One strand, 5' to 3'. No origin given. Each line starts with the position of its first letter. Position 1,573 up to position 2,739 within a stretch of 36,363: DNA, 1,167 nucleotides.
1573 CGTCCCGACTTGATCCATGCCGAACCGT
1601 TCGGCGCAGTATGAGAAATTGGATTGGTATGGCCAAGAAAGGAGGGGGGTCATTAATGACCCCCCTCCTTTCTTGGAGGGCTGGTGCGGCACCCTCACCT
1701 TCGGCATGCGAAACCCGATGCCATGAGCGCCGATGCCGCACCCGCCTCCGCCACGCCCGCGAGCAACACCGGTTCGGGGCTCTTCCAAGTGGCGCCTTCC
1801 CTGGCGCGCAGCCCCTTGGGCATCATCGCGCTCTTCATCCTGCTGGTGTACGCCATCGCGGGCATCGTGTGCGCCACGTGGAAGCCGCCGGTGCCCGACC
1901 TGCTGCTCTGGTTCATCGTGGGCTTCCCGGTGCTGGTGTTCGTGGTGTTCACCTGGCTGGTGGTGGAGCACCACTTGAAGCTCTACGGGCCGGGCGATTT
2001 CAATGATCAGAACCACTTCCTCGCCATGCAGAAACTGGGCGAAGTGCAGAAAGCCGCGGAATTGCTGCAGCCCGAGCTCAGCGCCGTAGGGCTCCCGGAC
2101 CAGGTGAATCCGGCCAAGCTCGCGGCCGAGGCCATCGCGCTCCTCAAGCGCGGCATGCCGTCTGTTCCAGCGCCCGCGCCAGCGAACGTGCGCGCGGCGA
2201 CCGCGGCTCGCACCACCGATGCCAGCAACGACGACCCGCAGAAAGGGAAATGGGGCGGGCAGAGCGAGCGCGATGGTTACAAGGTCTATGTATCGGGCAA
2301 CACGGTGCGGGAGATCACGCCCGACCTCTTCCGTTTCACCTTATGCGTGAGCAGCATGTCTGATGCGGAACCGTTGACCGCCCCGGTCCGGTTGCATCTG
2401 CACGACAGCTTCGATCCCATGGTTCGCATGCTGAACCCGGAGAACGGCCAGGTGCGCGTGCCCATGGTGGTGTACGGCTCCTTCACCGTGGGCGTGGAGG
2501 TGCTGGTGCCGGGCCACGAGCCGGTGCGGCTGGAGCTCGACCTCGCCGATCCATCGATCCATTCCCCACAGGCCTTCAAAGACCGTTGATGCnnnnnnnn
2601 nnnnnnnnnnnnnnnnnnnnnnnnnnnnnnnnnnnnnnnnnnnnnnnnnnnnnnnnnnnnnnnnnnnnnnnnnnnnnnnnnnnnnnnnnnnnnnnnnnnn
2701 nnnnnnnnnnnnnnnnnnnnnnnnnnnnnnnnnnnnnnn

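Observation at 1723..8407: Six-gene translationally coupled cluster: a 2TM pYEATS-like protein, two further multi-TM proteins and three peptide/peptidoglycan hydrolases - candidate undescribed envelope-lysis or conflict module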

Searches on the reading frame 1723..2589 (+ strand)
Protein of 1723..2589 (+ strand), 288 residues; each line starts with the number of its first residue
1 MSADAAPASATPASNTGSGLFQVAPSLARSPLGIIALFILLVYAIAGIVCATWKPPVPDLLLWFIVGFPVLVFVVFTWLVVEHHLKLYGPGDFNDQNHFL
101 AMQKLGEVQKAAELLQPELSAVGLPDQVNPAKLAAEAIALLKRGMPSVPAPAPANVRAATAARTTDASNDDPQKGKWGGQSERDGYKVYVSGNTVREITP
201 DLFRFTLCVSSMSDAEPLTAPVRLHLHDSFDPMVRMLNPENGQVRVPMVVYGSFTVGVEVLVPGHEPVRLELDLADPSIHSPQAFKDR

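Call 3: search_protein_families(library=pfam, proteins=[window:1723-2589:+], max_evalue=1)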
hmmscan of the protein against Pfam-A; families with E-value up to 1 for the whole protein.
window:1723-2589:+ (288 aa): 2 families
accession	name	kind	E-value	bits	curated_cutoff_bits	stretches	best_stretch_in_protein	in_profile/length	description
PF20305.4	pYEATS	-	1.9e-09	37.7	26.9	1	203-274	1-72/73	prokaryotic YEATS domain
PF20990.2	DUF2207_C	-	0.63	10.1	33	1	18-79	124-185/247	Predicted membrane protein (DUF2207) C-terminal domain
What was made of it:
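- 1723..2589 (+): g1: 288-aa protein with 2 TM segments and a C-terminal prokaryotic YEATS (pYEATS) domain. This is module A, the candidate sensor or adaptor. Call 3: PF20305, E=1.9e-9, above cut-off.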

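Call 4: search_protein_families(library=padloc, proteins=[window:1723-2589:+], max_evalue=1)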
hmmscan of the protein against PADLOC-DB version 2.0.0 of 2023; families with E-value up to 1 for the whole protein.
window:1723-2589:+ (288 aa): 0 families

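Call 5: search_protein_families(library=ncbifam, proteins=[window:1723-2589:+], max_evalue=1)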
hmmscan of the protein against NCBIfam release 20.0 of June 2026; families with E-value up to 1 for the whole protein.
window:1723-2589:+ (288 aa): 1 family
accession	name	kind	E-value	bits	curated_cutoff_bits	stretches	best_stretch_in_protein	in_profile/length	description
NF041381.1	XopAC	subfamily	0.22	10.2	450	1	100-163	371-434/451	XopAC/AvrAC family type III secretion system effector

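Call 32: find_homologous_proteins(query=window:1723-2589:+, max_evalue=0.001)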
Query window:1723-2589:+ (288 aa): 199 proteins with E <= 0.001 among 5478 candidates; the best 120 are listed.
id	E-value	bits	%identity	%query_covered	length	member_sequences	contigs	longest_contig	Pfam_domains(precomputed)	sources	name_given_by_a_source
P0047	3.0e-189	645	100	100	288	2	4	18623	PF20305.5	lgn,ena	-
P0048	2.1e-162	557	87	100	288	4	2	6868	PF20305.5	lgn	-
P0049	1.6e-77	279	54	93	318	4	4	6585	PF20305.5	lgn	-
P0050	2.9e-75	271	45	93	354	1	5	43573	PF20305.5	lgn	-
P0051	1.8e-71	259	51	91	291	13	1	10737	PF20305.5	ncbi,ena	-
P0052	1.4e-47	181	38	93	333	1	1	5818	PF20305.5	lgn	-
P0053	8.5e-47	178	42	96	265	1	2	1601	PF20305.5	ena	-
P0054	6.1e-45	172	38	97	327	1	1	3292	PF20305.5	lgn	-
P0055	1.1e-44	171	43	95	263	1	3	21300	PF20305.5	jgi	jgi:hypothetical protein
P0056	1.3e-43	167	41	94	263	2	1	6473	PF20305.5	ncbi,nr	ncbi:MAG: hypothetical protein H0T90_09460 [Gemmatimonadales bacterium]|nr:hypothetical protein [Gem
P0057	1.7e-43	167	40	95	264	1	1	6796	PF20305.5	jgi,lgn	jgi:hypothetical protein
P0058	4.0e-42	163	39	92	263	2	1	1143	PF20305.5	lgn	-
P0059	5.4e-42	162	37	97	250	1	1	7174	PF20305.5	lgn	-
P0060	7.6e-42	162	39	93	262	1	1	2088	PF20305.5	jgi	jgi:hypothetical protein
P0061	5.6e-41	159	41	93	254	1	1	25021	PF20305.5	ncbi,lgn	-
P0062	9.7e-41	158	39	93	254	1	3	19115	PF20305.5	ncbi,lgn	-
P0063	1.6e-40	157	39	94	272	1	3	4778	PF20305.5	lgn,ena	-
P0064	1.7e-40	157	38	93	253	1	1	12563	PF20305.5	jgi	jgi:hypothetical protein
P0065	1.1e-38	151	35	93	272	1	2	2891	PF20305.5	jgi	jgi:hypothetical protein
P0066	6.4e-38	149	37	93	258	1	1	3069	PF20305.5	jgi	jgi:hypothetical protein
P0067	1.1e-37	148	36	94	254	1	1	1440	PF20305.5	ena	-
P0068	2.8e-37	147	36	93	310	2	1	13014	PF20305.5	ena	-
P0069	8.7e-36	142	37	94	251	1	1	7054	PF20305.5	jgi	jgi:hypothetical protein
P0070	1.4e-35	141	38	79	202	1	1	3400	PF20305.5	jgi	jgi:hypothetical protein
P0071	4.0e-35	140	37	93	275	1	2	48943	PF20305.5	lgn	-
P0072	2.8e-32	130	33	98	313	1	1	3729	PF20305.5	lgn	-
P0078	2.8e-18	84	47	41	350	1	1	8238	PF20305.5,PF08867.17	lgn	-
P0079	5.4e-18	83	53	29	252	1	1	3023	PF20305.5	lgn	-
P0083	2.6e-17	81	39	53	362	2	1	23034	PF20305.5,PF08867.17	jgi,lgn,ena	-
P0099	6.5e-16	77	41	54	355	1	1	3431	PF20305.5,PF08867.17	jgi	jgi:hypothetical protein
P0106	3.6e-15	74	37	64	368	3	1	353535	PF20305.5,PF08867.17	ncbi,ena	-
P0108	4.2e-15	74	48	29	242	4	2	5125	PF20305.5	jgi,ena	-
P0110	7.8e-15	73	43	41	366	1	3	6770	PF20305.5,PF08867.17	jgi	jgi:hypothetical protein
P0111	9.3e-15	73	43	46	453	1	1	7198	PF13289.13,PF20305.5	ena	-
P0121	6.4e-14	70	52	27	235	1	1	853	PF20305.5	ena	-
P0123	7.0e-14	70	37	60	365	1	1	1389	PF20305.5,PF08867.17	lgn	-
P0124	1.3e-13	69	37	48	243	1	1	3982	PF20305.5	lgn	-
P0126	3.8e-13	67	40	41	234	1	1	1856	PF20305.5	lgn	-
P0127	4.1e-13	67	36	44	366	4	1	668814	PF20305.5,PF08867.17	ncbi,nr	ncbi:FRG domain-containing protein (plasmid) [Rhizobium leguminosarum bv. viciae]|nr:FRG domain-cont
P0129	8.6e-13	66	43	37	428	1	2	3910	PF13289.13,PF20305.5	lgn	-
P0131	9.3e-13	66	38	41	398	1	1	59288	PF20305.5,PF08867.17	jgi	jgi:hypothetical protein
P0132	9.5e-13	66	29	94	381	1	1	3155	PF20305.5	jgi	jgi:hypothetical protein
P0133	1.1e-12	66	37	49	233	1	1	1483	PF20305.5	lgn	-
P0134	1.3e-12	66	39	41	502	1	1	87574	PF20305.5,PF12770.13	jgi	jgi:hypothetical protein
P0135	1.4e-12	66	39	41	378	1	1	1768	PF20305.5,PF08867.17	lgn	-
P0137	2.3e-12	65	34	54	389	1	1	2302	PF03366.23,PF20305.5,PF08867.17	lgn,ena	-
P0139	4.7e-12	64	37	42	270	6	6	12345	PF20305.5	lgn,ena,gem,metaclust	metaclust:\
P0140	5.3e-12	64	43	37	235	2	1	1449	PF20305.5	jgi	jgi:hypothetical protein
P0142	8.0e-12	63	35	50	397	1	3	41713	PF20305.5,PF08867.17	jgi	jgi:hypothetical protein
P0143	1.1e-11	63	39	43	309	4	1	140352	PF20305.5,PF20303.5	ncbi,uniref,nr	ncbi:YEATS-associated helix-containing protein [Spirosoma sp. 209]|uniref:YEATS-associated helix-con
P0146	1.6e-11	62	37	49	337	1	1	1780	PF20305.5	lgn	-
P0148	1.6e-11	62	39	41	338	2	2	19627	PF20305.5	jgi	jgi:hypothetical protein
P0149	1.8e-11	62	38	40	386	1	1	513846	PF20305.5,PF08867.17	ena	-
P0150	1.9e-11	62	40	42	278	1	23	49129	PF20305.5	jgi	jgi:hypothetical protein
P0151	2.1e-11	62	41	41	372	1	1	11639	PF20305.5,PF08867.17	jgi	jgi:hypothetical protein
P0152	3.1e-11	61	37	47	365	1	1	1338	PF20305.5,PF08867.17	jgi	jgi:hypothetical protein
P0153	3.7e-11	61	39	41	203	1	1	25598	PF20305.5,PF20303.5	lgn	-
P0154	4.1e-11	61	41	38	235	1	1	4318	PF20305.5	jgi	jgi:hypothetical protein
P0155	6.0e-11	60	37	50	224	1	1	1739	PF20305.5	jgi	jgi:hypothetical protein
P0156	1.0e-10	60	33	43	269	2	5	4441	PF03366.23,PF20305.5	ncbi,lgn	-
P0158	1.4e-10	59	41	38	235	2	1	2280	PF20305.5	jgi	jgi:hypothetical protein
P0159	1.4e-10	59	35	46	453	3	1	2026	PF20305.5,PF12770.13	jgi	jgi:hypothetical protein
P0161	2.2e-10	58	39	41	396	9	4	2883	PF20305.5,PF08867.17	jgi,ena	-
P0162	2.4e-10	58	39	41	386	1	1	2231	PF20305.5,PF08867.17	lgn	-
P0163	2.8e-10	58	36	47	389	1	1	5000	PF20305.5,PF08867.17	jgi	jgi:hypothetical protein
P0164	2.8e-10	58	41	41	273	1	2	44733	PF20305.5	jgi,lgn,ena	-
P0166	4.1e-10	58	37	41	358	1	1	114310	PF20305.5,PF20303.5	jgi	jgi:hypothetical protein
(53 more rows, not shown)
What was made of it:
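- Closest known: Multi-effector 'conflict systems' predicted by comparative genomics. Same: The pYEATS domain of g1 also occurs fused to SIR2_2, CHAT, FRG and receiver domains (call 32).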

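Call 33: find_encoding_contigs(protein=P0050, flank=10000, max_places=2)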
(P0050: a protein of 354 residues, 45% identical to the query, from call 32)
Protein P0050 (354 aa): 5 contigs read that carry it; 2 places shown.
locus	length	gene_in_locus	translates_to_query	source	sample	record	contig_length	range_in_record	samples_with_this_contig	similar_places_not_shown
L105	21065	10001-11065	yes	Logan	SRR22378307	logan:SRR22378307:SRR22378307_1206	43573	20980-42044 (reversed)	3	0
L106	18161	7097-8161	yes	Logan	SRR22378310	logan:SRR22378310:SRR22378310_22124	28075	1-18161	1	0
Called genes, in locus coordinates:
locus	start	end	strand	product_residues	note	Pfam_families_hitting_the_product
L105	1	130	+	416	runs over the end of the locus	PF00512:HisKA, PF02518:HATPase_c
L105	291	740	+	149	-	PF11396:PepSY_like (weak)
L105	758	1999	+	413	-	-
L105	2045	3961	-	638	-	PF09113:N-glycanase_C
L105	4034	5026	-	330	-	-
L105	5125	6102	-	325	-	-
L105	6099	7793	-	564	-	-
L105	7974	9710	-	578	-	-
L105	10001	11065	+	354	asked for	PF20305:pYEATS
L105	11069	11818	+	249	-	-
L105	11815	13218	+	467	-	-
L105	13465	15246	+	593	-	PF18962:Por_Secre_tail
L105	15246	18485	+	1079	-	PF25778:DUF7948, PF06739:SBBP (weak), PF18911:PKD_4 (weak), PF00801:PKD (weak), PF13585:CHU_C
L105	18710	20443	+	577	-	-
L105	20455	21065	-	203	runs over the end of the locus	PF12802:MarR_2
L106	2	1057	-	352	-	?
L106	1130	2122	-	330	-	-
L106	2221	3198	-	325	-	-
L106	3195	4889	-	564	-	-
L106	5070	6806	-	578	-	-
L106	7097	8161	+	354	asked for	PF20305:pYEATS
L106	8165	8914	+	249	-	-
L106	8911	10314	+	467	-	-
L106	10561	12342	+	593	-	PF18962:Por_Secre_tail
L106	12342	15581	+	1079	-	PF25778:DUF7948, PF06739:SBBP (weak), PF18911:PKD_4 (weak), PF00801:PKD (weak), PF13585:CHU_C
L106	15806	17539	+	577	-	-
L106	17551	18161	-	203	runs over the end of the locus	PF12802:MarR_2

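Call 34: find_encoding_contigs(protein=P0051, flank=10000, max_places=2)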
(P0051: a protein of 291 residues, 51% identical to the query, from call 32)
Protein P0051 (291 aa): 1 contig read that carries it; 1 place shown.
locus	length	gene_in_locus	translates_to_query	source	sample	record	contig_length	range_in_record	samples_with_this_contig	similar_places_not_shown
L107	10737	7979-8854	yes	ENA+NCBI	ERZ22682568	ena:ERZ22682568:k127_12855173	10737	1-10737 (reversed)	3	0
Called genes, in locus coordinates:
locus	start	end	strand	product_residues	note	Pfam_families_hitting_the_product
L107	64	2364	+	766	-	PF00400:WD40 (faint), PF17164:DUF5122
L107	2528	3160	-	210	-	-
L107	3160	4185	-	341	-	-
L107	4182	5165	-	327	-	-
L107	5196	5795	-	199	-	-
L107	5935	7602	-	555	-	PF18962:Por_Secre_tail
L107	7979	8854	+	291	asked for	PF20305:pYEATS (weak)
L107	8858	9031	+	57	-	-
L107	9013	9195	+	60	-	-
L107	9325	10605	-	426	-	-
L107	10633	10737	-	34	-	?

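Call 35: find_encoding_contigs(protein=P0061, flank=10000, max_places=2)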
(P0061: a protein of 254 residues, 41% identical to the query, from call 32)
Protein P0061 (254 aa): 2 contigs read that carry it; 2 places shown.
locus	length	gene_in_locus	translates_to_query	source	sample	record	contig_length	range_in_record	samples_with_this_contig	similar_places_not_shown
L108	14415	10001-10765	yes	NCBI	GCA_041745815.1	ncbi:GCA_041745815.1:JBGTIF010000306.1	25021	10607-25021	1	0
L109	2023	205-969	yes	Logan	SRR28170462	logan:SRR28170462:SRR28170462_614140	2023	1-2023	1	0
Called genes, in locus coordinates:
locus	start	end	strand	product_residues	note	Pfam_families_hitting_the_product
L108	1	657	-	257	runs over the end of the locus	-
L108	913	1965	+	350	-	PF04198:Sugar-bind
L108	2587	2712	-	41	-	-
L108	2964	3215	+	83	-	-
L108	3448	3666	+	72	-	PF13560:HTH_31 (weak), PF01381:HTH_3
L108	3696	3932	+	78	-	-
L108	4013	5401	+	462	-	PF01408:GFO_IDH_MocA (weak)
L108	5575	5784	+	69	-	-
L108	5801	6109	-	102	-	-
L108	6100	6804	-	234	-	-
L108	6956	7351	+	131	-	-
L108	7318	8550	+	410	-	-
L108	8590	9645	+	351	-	-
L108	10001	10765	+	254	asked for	PF20305:pYEATS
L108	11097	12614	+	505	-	PF03098:An_peroxidase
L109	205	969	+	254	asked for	PF20305:pYEATS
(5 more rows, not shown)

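Call 59: search_protein_families(library=phrogs, proteins=[window:1723-2589:+], max_evalue=0.01)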
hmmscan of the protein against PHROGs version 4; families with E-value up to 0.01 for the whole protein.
window:1723-2589:+ (288 aa): 1 family
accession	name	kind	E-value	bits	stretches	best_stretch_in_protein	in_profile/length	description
phrog_26238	-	unknown function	3.6e-09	37.4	1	29-112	9-92/303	-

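Call 70: search_dna_similar(query=window:1723-2589:+, collection=phages, mode=protein, max_evalue=0.001, max_rows=15)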
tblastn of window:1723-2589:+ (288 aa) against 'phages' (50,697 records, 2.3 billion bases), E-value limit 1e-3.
No match.

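Call 73: find_encoding_contigs(protein=P0071, flank=10000, max_places=2)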
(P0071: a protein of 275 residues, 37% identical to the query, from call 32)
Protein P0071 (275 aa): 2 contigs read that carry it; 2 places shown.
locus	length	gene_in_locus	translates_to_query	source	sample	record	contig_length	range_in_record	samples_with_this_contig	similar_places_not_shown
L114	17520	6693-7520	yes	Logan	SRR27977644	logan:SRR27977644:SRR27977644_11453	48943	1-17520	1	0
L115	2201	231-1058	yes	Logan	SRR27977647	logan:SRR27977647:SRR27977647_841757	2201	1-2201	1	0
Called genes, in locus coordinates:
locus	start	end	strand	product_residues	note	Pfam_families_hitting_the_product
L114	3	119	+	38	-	?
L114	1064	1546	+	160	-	-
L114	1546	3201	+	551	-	-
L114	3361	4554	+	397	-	-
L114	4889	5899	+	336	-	PF07969:Amidohydro_3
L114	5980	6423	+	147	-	PF07969:Amidohydro_3, PF01979:Amidohydro_1 (weak)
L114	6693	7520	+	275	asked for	PF20305:pYEATS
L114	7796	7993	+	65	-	-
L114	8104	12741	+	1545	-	-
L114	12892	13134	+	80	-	-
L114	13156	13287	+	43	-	-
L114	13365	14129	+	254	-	-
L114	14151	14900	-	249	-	PF00528:BPD_transp_1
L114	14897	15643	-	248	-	PF00005:ABC_tran, PF02463:SMC_N (weak), PF13304:AAA_21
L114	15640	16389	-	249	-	-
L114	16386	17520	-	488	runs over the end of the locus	PF00158:Sigma54_activat (weak), PF25601:AAA_lid_14 (weak)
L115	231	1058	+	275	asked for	PF20305:pYEATS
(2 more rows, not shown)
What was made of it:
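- Another g1 relative lies next to an Amidohydro_3 gene (call 73).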

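Call 74: find_encoding_contigs(protein=P0055, flank=10000, max_places=2)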
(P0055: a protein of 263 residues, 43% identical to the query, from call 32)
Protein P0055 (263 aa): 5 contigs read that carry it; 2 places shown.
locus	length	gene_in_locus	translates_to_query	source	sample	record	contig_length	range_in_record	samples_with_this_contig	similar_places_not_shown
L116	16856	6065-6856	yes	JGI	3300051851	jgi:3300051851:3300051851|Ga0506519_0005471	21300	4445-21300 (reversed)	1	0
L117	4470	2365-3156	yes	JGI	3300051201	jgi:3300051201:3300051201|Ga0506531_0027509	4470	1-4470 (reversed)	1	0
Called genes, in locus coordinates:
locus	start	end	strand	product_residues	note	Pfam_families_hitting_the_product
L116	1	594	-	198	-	?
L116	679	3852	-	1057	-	PF07693:KAP_NTPase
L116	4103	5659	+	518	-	-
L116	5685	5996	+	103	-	-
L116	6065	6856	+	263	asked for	PF20305:pYEATS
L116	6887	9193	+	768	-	-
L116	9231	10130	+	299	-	PF00656:Peptidase_C14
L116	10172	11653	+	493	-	PF04185:Phosphoesterase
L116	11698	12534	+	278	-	PF08239:SH3_3 (weak), PF07510:GmrSD_C (weak)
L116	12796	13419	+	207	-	-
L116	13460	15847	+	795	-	PF12770:CHAT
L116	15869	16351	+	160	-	-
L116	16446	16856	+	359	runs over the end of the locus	PF00072:Response_reg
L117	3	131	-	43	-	?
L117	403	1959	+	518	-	-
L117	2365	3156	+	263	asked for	PF20305:pYEATS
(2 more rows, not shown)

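Call 79: search_protein_families(library=padloc, proteins=[L116:679-3852:-, L116:4103-5659:+, L116:5685-5996:+, L116:6065-6856:+, L116:6887-9193:+, L116:9231-10130:+, L116:10172-11653:+, L116:11698-12534:+, L116:12796-13419:+, L116:13460-15847:+], max_evalue=0.01)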
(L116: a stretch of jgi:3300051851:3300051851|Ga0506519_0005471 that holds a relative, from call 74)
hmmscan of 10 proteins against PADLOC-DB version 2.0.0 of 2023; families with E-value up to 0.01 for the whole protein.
L116:679-3852:- (1057 aa): 8 families
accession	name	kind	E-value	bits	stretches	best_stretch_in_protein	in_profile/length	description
PDLC02209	QatA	-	2.6e-16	57.4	1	697-792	201-284/646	-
PDLC02210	QatA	-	1.6e-10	38.1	2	699-753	204-258/593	-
PDLC04957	PDC-S20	-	1.3e-08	32.7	1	698-750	182-235/446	-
PDLC04959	PDC-S20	-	1.4e-08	32.7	1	698-750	186-238/464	-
PDLC04958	PDC-S20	-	5.7e-07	27.2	1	698-789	174-254/458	-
PDLC04956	PDC-S20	-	3.1e-05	21.6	1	698-723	180-205/450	-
PDLC02361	PifA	-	0.00079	16.1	0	699-748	183-232/720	PifA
PDLC02729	PbeC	-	0.0024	14.4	1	583-644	198-261/668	PbeC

L116:4103-5659:+ (518 aa): 0 families

L116:5685-5996:+ (103 aa): 0 families

L116:6065-6856:+ (263 aa): 0 families

L116:6887-9193:+ (768 aa): 0 families

L116:9231-10130:+ (299 aa): 1 family
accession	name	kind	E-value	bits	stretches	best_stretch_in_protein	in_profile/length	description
PDLC02987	caspase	-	0.00016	19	1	21-213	5-130/453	-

L116:10172-11653:+ (493 aa): 0 families

L116:11698-12534:+ (278 aa): 0 families

L116:12796-13419:+ (207 aa): 0 families

L116:13460-15847:+ (795 aa): 1 family
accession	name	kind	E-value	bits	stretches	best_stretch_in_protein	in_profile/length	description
PDLC03184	Specificity_I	-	0.0098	12.6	0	302-359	465-520/554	Type I specificity subunit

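Call 80: search_protein_families(library=pfam, proteins=[L116:4103-5659:+, L116:5685-5996:+, L116:6887-9193:+, L116:11698-12534:+, L116:12796-13419:+, L116:15869-16351:+, L114:8104-12741:+, L114:3361-4554:+, L114:1546-3201:+], max_evalue=0.01)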
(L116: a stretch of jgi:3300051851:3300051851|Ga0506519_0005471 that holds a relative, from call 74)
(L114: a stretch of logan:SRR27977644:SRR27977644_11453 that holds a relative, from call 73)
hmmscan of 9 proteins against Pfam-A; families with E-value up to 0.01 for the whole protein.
L116:4103-5659:+ (518 aa): 0 families

L116:5685-5996:+ (103 aa): 0 families

L116:6887-9193:+ (768 aa): 1 family
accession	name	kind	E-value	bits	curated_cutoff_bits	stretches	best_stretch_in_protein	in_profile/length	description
PF00112.29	Peptidase_C1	-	0.00094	19.7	20.7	1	224-256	165-201/220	Papain family cysteine protease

L116:11698-12534:+ (278 aa): 2 families
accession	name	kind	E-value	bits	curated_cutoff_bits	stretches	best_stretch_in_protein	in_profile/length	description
PF07510.16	GmrSD_C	-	1e-06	29.1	23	1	160-259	28-125/138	GmrSD restriction endonucleases, C-terminal domain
PF08239.17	SH3_3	-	1.3e-05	25.7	27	1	42-93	2-52/54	Bacterial SH3 domain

L116:12796-13419:+ (207 aa): 1 family
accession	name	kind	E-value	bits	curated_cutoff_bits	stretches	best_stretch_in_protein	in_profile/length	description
PF06803.17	DUF1232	-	7.1e-05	22.9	23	1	87-110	11-34/37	Protein of unknown function (DUF1232)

L116:15869-16351:+ (160 aa): 0 families

L114:8104-12741:+ (1545 aa): 5 families
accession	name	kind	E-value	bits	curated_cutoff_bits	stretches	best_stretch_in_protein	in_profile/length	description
PF25199.1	nSTAND_NTPase5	-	0.00055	20.2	34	1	289-401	18-118/145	Novel STAND NTPase 5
PF13401.12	AAA_22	-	0.001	19.8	27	1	313-405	8-104/130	AAA domain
PF05729.18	NACHT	-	0.002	18.4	26.7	1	312-457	2-159/167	NACHT domain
PF00004.35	AAA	-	0.005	17.7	21.2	0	319-444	7-129/131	ATPase family associated with various cellular activities (AAA)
PF13604.12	AAA_30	-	0.0056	16.9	27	0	309-399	17-108/191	AAA domain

L114:3361-4554:+ (397 aa): 0 families

L114:1546-3201:+ (551 aa): 0 families
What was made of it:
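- Closest known: Multi-effector 'conflict systems' predicted by comparative genomics. Same: Relatives of g1 sit in clusters with caspase, CHAT, phospholipase C and SH3-HNH effectors and KAP or STAND NTPases (calls 73, 74, 79, 80).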
